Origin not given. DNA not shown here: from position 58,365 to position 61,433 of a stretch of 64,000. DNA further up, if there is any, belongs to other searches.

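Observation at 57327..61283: Cohesin-dockerin pair: membrane-anchored cohesin-like scaffold next to an NHL-propeller protein carrying a canonical type I dockerin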

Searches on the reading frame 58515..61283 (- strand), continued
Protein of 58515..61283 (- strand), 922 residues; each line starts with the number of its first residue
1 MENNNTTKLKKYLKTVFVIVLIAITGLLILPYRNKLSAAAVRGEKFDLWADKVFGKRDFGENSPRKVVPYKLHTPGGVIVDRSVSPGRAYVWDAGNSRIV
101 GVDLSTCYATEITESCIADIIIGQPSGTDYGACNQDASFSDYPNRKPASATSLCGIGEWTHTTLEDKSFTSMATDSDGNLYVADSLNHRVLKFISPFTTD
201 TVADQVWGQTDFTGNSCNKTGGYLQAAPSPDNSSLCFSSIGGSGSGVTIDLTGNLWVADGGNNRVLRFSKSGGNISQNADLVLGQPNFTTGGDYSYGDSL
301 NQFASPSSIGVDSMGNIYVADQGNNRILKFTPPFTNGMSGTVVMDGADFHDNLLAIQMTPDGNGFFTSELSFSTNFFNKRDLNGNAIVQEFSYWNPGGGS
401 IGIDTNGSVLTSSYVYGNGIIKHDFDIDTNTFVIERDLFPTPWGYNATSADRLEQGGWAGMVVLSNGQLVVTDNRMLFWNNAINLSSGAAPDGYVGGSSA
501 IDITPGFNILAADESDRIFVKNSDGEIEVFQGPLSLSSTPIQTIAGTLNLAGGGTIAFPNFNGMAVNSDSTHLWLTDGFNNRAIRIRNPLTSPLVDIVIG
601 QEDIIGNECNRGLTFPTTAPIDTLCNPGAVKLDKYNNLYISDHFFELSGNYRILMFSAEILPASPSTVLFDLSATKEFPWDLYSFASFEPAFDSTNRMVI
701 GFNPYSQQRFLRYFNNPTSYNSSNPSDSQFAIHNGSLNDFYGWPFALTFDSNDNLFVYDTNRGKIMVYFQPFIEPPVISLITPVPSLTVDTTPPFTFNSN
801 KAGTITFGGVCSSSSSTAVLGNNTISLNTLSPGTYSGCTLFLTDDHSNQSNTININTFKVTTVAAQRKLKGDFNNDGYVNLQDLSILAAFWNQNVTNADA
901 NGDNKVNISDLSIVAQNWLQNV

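Call 50: find_encoding_contigs(protein=P0086, flank=6000, max_places=1)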
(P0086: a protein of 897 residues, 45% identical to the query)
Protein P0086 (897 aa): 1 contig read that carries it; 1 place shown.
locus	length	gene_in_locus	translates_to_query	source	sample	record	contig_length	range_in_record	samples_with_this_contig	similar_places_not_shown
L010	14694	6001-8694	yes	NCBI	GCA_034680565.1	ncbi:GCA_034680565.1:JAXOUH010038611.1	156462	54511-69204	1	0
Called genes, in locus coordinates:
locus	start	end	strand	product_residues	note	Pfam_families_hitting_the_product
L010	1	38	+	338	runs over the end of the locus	PF01207:Dus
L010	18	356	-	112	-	-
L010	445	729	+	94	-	-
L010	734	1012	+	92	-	PF15738:YafQ_toxin (weak)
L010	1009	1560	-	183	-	-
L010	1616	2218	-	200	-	PF12867:DinB_2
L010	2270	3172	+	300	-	-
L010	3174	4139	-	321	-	-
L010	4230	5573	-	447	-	PF00404:Dockerin_1 (weak)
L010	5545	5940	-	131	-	-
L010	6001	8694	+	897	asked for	PF01436:NHL (faint), PF25021:TEN_NHL (faint), PF00404:Dockerin_1 (weak)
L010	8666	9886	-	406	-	PF04932:Wzy_C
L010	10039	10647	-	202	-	PF23194:NOMO_5th (faint), PF13620:CarboxypepD_reg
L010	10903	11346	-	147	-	PF13620:CarboxypepD_reg, PF17210:SdrD_B (weak)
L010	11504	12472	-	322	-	PF03372:Exo_endo_phos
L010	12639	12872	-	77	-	-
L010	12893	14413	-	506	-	PF00479:G6PD_N, PF02781:G6PD_C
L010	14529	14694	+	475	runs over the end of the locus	PF09471:Peptidase_M64 (weak), PF00404:Dockerin_1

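Call 51: find_encoding_contigs(protein=P0145, flank=6000, max_places=1)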
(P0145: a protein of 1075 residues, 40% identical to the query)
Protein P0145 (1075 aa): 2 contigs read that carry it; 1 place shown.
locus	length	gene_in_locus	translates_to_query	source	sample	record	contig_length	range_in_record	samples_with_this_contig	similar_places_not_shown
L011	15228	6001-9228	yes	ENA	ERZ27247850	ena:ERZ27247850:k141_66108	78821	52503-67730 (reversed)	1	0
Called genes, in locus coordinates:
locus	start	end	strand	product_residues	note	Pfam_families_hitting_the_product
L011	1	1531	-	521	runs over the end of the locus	PF19077:Big_13 (faint)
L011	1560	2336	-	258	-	PF17936:Big_6 (faint), PF00404:Dockerin_1 (weak)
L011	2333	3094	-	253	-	-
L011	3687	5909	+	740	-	PF00041:fn3 (faint), PF00404:Dockerin_1 (weak)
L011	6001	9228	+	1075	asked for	PF01436:NHL (weak), PF00404:Dockerin_1 (weak)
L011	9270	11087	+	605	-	PF19077:Big_13 (faint), PF17957:Big_7, PF00041:fn3 (weak), PF00404:Dockerin_1 (weak)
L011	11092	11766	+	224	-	-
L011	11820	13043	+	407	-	-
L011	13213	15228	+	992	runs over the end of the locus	PF19077:Big_13 (faint), PF09471:Peptidase_M64, PF17957:Big_7, PF00404:Dockerin_1 (faint)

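Call 53: search_protein_families(library=pfam, proteins=[L011:11820-13043:+, L011:11092-11766:+, L011:2333-3094:-, L010:3174-4139:-, L010:2270-3172:+, L009:12495-14760:+], max_evalue=0.1)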
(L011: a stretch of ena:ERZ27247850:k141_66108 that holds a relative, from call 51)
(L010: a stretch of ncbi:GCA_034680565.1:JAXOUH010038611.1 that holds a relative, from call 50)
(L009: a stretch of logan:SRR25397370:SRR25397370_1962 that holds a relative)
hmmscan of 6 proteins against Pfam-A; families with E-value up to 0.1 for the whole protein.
L011:11820-13043:+ (407 aa): 9 families
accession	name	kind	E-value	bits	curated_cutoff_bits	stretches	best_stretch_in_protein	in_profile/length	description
PF00963.24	Cohesin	-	7e-06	26.7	24.1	1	19-137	7-135/139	Cohesin domain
PF17789.7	MG4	-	9.9e-05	22.9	24.7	1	267-306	16-59/95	Macroglobulin domain MG4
PF13620.12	CarboxypepD_reg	-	0.00015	22.5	32.3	1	268-333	1-72/82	Carboxypeptidase regulatory-like domain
PF24025.1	Ig_DR_A0283-like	-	0.0016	19.2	27.1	1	264-318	4-63/102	DR_A0283-like, Ig-like domain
PF17802.7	SpaA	-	0.0074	16.9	23.1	1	271-316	5-57/91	Prealbumin-like fold domain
PF11974.14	bMG3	-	0.013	15.9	34.9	1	277-308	24-59/103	Bacterial alpha-2-macroglobulin MG3 domain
PF03988.17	DUF347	-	0.016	15.8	28.2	1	354-381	24-51/52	Repeat of Unknown Function (DUF347)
PF13715.12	CarbopepD_reg_2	-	0.051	14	32.2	0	273-335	5-69/88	CarboxypepD_reg-like domain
PF17210.9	SdrD_B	-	0.058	14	29.7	1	278-335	21-84/112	SdrD B-like domain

L011:11092-11766:+ (224 aa): 3 families
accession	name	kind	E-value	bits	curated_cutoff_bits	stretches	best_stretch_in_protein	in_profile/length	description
PF00963.24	Cohesin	-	0.0017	19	24.1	1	56-155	28-125/139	Cohesin domain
PF00036.39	EF-hand_1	-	0.0027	17.6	25.4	0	170-189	5-24/29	EF hand domain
PF13405.12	EF-hand_6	-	0.0035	17.4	25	0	170-192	5-27/30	EF-hand domain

L011:2333-3094:- (253 aa): 1 family
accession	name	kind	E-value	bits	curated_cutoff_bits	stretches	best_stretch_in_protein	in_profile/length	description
PF07495.19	Y_Y_Y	-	0.041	14.2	26.6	0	117-163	5-47/65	Y_Y_Y domain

L010:3174-4139:- (321 aa): 0 families

L010:2270-3172:+ (300 aa): 2 families
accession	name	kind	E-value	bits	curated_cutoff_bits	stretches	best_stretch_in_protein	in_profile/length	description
PF03254.18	XG_FTase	-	0.0072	15.4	23.4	1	24-119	253-341/475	Xyloglucan fucosyltransferase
PF07032.16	DUF1322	-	0.025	15.5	25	1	114-147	2-34/73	Protein of unknown function (DUF1322)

L009:12495-14760:+ (755 aa): 1 family
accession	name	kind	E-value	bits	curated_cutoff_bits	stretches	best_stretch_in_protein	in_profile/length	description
PF00072.30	Response_reg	-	3.3e-08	34.1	30.2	1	10-91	1-77/111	Response regulator receiver domain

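Call 57: predict_structure(alignment_id=A3)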
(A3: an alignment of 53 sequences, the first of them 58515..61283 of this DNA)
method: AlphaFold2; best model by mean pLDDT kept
length: 922 residues; sequences in the alignment: 53
mean_pLDDT: 89.8   pTM: 0.82
mean pLDDT of the five models: 89.8, 88.8, 88.0, 87.6, 86.3
residues with pLDDT >= 90: 621; 70-90: 246; 50-70: 40; < 50: 15
segments of 3 or more residues with pLDDT < 50: 1-6, 31-38
pLDDT, mean of each block of 10 residues (from residue 1): 50 84 77 47 86 91 90 95 96 96 97 93 86 80 87 90 88 95 97 94 97 94 87 95 94 97 98 94 96 93 98 97 98 97 96 95 94 94 92 92 97 88 95 94 82 85 97 96 94 95 94 98 96 97 97 94 96 96 97 97 93 75 94 97 84 95 96 89 80 95 88 92 89 90 93 95 93 78 59 79 83 74 76 82 81 81 83 90 91 88 89 90 78
secondary structure, 60 per line:
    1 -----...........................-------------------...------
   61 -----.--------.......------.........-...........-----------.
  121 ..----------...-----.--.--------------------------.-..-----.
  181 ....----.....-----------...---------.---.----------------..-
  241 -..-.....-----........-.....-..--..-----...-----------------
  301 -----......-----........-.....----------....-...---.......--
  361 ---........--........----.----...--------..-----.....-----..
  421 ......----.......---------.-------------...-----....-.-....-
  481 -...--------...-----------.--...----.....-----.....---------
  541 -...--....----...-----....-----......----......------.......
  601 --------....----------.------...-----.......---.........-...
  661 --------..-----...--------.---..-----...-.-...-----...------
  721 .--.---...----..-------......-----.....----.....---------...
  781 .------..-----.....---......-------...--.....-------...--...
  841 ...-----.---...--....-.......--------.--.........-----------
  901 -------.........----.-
elements in order (helices of 4 or more, strands of 3 or more residues): H6-32 E52-54 E75-81 E88-93 E98-103 H104-108 E120-122 E180-184 E189-193 E205-207 E245-249 E255-259 E264-268 E281-283 E306-311 E317-321 E326-330 E341-344 E352-358 E364-371 E374-381 E391-393 E409-413 E419-426 E431-437 E461-463 E469-472 E476-479 E493-495 E510-512 E517-521 E527-531 E542-544 E547-550 E555-557 E563-566 E572-577 E582-587 E594-600 H609-612 E630-632 E638-644 E648-656 E676-678 E698-700 E712-714 E744-749 E755-759 E764-768 E778-781 E795-799 E803-808 E816-818 E821-825 E833-835 E838-843 E853-855 E858-861 H863-869 H881-889 H908-916

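Call 59: fold_search(model_id=the predicted structure, library=pdb)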
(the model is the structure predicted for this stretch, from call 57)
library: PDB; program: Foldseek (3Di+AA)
matches with E <= 10: 1658; with E <= 0.001: 1049
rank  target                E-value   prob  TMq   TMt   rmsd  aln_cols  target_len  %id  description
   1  5i2t                  4.6e-15  1.00  0.23  0.31  14.4       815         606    9  Domain characterization of the WD protein Pwp2 and their relevance in ribosome biogenesis (released 2017-06-21)
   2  9n6z_LO               1.6e-14  1.00  0.23  0.25  13.8       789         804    9  SSU processome maturation and disassembly, State D (released 2025-11-05)
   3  4a2m_A                1.6e-14  1.00  0.17  0.20  25.0       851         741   12  Structure of the periplasmic domain of the heparin and heparan sulphate sensing hybrid two component system BT4663 in  (released 2012-05-02)
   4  8s9p_B                2.3e-14  1.00  0.15  0.15  32.1       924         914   12  1:1:1 agrin/LRP4/MuSK complex (released 2023-05-17)
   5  4a2m_B                2.9e-14  1.00  0.20  0.24  25.5       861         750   11  Structure of the periplasmic domain of the heparin and heparan sulphate sensing hybrid two component system BT4663 in  (released 2012-05-02)
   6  9n73_LO               3.5e-14  1.00  0.23  0.26  15.7       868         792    9  SSU processome maturation and disassembly, State G (released 2025-10-29)
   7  8glv_Cp               6.6e-14  1.00  0.27  0.24  13.6       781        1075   11  96-nm repeat unit of doublet microtubules from Chlamydomonas reinhardtii flagella (released 2023-05-31)
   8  8glv_Cq               6.9e-14  1.00  0.25  0.22  13.4       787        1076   10  96-nm repeat unit of doublet microtubules from Chlamydomonas reinhardtii flagella (released 2023-05-31)
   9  4a2m_D                8.1e-14  1.00  0.17  0.20  25.4       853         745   12  Structure of the periplasmic domain of the heparin and heparan sulphate sensing hybrid two component system BT4663 in  (released 2012-05-02)
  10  6lqr_B1               1.1e-13  1.00  0.22  0.24  17.9       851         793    9  Cryo-EM structure of 90S small subunit preribosomes in transition states (State C) (released 2020-09-16)
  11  5wlc_LO               1.3e-13  1.00  0.24  0.26  16.5       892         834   10  The complete structure of the small subunit processome (released 2017-09-27)
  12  8jxh_B                1.4e-13  1.00  0.20  0.17  16.4       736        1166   12  rat megalin RAP complex wingA (released 2024-06-19)
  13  8to0_BG               1.4e-13  1.00  0.28  0.36  12.7       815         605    9  48-nm repeating structure of doublets from mouse sperm flagella (released 2023-11-01)
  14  6zqd_UA               1.5e-13  1.00  0.23  0.26  15.8       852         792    9  Cryo-EM structure of the 90S pre-ribosome from Saccharomyces cerevisiae, state Post-A1 (released 2020-09-23)
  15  9i3v_B                1.8e-13  1.00  0.15  0.04  30.4       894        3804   12  Cryo-EM structure of the human LRP2 ectodomain (released 2026-02-04)
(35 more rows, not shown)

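Call 68: search_protein_families(library=pfam, proteins=[P0097, P0075, P0134, P0118, P0133, P0060], max_evalue=0.0001)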
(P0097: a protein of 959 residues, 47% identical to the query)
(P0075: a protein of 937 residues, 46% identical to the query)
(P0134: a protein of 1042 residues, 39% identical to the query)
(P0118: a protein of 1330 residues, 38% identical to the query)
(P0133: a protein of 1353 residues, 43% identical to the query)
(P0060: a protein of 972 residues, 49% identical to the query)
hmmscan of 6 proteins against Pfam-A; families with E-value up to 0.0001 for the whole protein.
P0097 (959 aa): 3 families
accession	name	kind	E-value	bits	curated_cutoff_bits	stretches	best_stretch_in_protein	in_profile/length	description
PF01436.27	NHL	-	3.9e-15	55.4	20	0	307-332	1-26/28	NHL repeat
PF00942.24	CBM_3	-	8.2e-12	45.8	22.4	1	812-892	3-83/83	Cellulose binding domain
PF08450.18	SGL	-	1.6e-06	28.4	26.3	0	308-452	40-176/246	SMP-30/Gluconolactonase/LRE-like region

P0075 (937 aa): 2 families
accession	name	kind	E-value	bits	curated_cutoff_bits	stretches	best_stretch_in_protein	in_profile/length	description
PF01436.27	NHL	-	6.1e-19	67.5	20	0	328-354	2-28/28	NHL repeat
PF16841.11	CBM60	-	9.4e-13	48.9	28.2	1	862-934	2-74/91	Ca-dependent carbohydrate-binding module xylan-binding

P0134 (1042 aa): 4 families
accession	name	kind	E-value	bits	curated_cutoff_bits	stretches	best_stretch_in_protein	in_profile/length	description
PF01436.27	NHL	-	4.1e-23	80.6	20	1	297-324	1-28/28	NHL repeat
PF02018.23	CBM_4_9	-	3.5e-11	44.1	25.9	1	893-1021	3-131/136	Carbohydrate binding domain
PF25021.1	TEN_NHL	-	1.1e-05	25.1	27.1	0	179-263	79-166/357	Teneurin NHL domain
PF08450.18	SGL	-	1.2e-05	25.5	26.3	0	295-399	131-242/246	SMP-30/Gluconolactonase/LRE-like region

P0118 (1330 aa): 4 families
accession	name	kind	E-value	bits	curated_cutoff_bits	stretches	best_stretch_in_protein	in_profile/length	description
PF01436.27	NHL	-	2.9e-17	62.2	20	0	376-398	6-28/28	NHL repeat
PF00963.24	Cohesin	-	4.9e-07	30.5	24.1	0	949-1075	3-125/139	Cohesin domain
PF25021.1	TEN_NHL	-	2.5e-06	27.1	27.1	0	364-456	253-353/357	Teneurin NHL domain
PF00404.24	Dockerin_1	-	4e-05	24.2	22.9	0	1095-1121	2-28/57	Dockerin type I domain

P0133 (1353 aa): 4 families
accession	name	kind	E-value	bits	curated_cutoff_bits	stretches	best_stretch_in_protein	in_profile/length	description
PF01436.27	NHL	-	5.2e-21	74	20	1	794-816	6-28/28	NHL repeat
PF08450.18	SGL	-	1.5e-08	35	26.3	0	790-826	184-220/246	SMP-30/Gluconolactonase/LRE-like region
PF25021.1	TEN_NHL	-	5.2e-08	32.7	27.1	0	1141-1231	75-159/357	Teneurin NHL domain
PF11790.14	Glyco_hydro_cc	-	1.3e-05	25.4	21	1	386-581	57-237/237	Glycosyl hydrolase catalytic core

P0060 (972 aa): 4 families
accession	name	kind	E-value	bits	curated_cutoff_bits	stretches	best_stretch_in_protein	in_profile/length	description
PF24517.2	CBM96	-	4.4e-34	118.1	26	1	817-970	2-163/164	Carbohydrate-binding module family 96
PF01436.27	NHL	-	3.7e-20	71.3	20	0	254-276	6-28/28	NHL repeat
PF25021.1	TEN_NHL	-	6.4e-11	42.3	27.1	0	307-335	325-353/357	Teneurin NHL domain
PF08450.18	SGL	-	1e-05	25.7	26.3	0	254-281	188-215/246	SMP-30/Gluconolactonase/LRE-like region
